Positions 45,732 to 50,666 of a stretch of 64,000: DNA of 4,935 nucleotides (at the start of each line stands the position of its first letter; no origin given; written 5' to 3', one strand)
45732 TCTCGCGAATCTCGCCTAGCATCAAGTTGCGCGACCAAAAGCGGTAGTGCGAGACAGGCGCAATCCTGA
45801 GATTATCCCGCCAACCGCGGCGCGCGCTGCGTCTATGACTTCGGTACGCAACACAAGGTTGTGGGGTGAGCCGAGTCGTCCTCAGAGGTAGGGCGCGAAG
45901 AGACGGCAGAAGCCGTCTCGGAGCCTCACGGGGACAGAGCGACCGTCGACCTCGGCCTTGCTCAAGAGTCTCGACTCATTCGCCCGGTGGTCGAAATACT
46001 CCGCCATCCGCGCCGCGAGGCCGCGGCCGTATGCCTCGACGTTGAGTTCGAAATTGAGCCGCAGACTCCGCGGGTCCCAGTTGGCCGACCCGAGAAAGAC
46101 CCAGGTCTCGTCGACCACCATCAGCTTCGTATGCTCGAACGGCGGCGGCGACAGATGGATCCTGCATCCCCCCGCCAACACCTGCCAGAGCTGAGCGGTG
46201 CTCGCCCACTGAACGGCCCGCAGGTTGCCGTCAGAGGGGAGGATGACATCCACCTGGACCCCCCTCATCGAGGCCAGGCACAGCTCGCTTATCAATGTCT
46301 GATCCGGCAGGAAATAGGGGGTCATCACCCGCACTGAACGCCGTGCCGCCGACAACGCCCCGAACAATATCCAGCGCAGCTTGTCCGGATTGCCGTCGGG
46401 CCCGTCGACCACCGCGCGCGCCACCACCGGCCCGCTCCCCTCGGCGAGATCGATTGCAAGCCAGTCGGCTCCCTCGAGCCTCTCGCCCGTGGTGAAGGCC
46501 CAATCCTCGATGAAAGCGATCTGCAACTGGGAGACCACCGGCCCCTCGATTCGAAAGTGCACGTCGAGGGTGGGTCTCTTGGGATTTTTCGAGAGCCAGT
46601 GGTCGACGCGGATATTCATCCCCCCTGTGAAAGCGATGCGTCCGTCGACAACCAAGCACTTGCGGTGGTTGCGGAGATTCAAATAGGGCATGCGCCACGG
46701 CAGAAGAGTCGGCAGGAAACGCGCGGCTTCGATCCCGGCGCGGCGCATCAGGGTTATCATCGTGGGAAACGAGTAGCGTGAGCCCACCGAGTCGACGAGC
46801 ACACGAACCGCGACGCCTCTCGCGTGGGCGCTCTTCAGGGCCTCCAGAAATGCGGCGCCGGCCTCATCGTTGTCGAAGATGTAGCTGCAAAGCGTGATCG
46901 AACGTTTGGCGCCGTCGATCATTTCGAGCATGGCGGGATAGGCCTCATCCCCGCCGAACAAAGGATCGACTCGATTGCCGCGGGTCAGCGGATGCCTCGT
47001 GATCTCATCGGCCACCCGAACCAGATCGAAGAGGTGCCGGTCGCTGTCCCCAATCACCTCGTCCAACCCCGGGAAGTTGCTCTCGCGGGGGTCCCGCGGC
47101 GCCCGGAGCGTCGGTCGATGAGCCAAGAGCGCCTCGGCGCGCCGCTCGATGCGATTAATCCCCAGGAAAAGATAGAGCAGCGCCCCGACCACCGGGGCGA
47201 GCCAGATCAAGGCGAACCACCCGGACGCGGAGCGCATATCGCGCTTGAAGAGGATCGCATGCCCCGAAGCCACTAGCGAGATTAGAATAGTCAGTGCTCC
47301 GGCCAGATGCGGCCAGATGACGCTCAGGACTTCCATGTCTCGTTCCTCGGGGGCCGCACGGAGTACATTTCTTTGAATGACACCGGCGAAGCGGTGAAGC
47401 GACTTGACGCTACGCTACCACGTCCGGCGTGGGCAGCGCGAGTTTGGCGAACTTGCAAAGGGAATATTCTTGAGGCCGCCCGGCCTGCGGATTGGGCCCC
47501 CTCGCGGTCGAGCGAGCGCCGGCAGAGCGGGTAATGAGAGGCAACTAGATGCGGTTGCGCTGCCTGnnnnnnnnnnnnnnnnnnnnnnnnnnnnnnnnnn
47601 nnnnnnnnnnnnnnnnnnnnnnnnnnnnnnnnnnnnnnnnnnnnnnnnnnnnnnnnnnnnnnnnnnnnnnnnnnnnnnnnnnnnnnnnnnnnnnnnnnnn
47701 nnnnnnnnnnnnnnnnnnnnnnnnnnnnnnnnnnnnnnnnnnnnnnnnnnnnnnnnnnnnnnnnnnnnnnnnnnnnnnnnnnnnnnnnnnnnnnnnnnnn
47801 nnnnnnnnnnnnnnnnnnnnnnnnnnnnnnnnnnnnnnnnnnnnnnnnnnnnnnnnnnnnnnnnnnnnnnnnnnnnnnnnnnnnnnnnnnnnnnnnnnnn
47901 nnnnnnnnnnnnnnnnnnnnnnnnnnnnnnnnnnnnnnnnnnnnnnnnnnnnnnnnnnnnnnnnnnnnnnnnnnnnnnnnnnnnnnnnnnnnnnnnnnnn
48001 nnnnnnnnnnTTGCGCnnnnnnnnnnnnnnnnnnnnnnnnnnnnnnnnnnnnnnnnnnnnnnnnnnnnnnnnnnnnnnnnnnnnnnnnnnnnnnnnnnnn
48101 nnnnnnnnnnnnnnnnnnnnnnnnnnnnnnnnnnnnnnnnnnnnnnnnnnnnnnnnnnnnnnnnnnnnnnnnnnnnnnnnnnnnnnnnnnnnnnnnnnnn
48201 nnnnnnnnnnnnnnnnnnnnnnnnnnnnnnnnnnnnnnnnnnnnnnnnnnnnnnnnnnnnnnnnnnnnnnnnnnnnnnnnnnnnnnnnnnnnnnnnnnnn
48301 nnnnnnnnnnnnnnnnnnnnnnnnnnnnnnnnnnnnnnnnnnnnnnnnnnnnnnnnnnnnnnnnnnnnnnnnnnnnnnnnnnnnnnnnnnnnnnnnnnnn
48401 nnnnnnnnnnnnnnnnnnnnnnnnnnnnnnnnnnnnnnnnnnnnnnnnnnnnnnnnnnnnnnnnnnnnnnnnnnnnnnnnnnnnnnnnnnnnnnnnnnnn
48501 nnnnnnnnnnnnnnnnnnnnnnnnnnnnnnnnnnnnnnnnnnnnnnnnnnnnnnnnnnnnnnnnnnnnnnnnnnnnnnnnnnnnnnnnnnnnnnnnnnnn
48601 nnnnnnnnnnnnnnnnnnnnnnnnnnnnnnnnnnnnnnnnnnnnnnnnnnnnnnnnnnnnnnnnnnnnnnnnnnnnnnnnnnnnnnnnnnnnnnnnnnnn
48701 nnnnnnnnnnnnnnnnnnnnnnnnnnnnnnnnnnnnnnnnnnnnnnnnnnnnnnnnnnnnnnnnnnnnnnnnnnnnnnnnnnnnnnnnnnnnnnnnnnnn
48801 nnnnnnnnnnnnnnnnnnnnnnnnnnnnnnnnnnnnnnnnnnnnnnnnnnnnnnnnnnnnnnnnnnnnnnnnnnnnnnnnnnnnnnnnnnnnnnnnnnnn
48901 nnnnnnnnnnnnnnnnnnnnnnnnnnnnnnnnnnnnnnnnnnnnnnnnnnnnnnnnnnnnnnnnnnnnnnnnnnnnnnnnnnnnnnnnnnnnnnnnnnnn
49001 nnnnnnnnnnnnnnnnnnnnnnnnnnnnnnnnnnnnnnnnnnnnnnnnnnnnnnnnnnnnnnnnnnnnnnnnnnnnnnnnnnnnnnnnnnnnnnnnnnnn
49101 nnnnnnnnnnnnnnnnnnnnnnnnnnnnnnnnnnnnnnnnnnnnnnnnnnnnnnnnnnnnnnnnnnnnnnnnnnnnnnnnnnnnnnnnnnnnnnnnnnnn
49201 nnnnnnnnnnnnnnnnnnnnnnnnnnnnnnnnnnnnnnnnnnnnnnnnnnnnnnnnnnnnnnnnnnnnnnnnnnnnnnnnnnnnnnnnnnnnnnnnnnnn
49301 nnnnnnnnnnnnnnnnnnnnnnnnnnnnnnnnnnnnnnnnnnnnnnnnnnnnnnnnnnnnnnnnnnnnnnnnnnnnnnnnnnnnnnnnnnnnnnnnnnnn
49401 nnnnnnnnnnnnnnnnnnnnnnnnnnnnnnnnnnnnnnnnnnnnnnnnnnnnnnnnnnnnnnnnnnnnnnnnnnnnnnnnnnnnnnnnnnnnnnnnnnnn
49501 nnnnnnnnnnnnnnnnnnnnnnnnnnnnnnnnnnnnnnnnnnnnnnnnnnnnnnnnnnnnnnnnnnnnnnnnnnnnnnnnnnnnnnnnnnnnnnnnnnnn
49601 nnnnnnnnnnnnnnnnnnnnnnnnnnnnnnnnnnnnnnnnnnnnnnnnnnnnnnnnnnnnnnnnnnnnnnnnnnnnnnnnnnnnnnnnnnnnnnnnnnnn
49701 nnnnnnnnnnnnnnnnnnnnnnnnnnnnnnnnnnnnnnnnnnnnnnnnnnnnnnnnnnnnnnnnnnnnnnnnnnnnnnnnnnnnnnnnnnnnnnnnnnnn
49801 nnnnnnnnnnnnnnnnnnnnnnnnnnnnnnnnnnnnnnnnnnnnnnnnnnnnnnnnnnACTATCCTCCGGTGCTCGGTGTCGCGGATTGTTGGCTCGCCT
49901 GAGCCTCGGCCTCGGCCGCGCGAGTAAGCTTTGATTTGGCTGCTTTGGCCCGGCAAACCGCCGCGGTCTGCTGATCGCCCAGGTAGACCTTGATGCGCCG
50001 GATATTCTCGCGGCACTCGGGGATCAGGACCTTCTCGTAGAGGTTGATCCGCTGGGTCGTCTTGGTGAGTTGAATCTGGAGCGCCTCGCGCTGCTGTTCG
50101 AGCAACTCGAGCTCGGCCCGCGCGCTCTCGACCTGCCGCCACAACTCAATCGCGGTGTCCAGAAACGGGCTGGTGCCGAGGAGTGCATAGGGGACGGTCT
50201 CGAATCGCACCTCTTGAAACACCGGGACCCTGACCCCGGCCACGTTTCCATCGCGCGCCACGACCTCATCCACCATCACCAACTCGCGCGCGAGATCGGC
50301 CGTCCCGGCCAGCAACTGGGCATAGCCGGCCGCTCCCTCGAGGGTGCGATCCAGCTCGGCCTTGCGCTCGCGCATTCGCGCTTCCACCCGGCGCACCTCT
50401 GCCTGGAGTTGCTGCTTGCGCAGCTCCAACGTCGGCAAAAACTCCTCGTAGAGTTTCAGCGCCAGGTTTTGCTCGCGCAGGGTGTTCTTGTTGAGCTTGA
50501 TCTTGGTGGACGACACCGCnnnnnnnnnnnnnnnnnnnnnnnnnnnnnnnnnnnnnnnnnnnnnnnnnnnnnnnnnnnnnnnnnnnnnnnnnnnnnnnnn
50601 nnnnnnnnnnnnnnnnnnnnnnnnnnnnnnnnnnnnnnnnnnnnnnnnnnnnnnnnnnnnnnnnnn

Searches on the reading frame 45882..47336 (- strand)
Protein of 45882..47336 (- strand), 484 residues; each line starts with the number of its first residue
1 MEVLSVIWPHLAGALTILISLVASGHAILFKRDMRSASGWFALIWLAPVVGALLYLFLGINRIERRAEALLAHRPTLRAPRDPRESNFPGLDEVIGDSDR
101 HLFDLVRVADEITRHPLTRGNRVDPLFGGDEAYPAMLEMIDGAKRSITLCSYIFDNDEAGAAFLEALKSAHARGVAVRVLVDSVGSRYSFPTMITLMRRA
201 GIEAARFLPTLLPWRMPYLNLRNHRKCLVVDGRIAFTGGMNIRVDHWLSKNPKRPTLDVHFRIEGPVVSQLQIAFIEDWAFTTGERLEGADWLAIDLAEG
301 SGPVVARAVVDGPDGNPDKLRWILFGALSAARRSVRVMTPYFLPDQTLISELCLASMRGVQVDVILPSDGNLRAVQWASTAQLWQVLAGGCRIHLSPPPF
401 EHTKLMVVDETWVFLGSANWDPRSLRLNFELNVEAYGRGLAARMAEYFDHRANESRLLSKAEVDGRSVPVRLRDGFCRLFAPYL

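Call 72: search_protein_families(library=pfam, proteins=[window:45882-47336:-])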
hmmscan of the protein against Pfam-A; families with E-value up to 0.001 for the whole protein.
window:45882-47336:- (484 aa): 4 families
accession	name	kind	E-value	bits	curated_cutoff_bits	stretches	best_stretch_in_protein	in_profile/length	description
PF13091.12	PLDc_2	-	1e-46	158.4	27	2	327-450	4-130/132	PLD-like domain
PF00614.28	PLDc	-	2.6e-16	59.2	21.9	2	402-424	6-28/28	Phospholipase D Active site motif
PF13396.11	PLDc_N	-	2.9e-05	24.4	23.3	1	19-59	2-41/42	Phospholipase_D-nuclease N-terminal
PF13090.12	PP_kinase_C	-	0.00053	20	25.8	0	343-454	38-145/172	Polyphosphate kinase C-terminal domain 2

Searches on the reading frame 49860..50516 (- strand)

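Call 73: search_protein_families(library=pfam, proteins=[window:49860-50516:-])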
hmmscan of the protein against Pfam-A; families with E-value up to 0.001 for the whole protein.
window:49860-50516:- (218 aa): 1 family
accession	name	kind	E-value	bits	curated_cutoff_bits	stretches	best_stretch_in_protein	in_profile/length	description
PF01813.22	ATP-synt_D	-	1.8e-35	123.1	25.7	1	13-194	2-195/196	ATP synthase subunit D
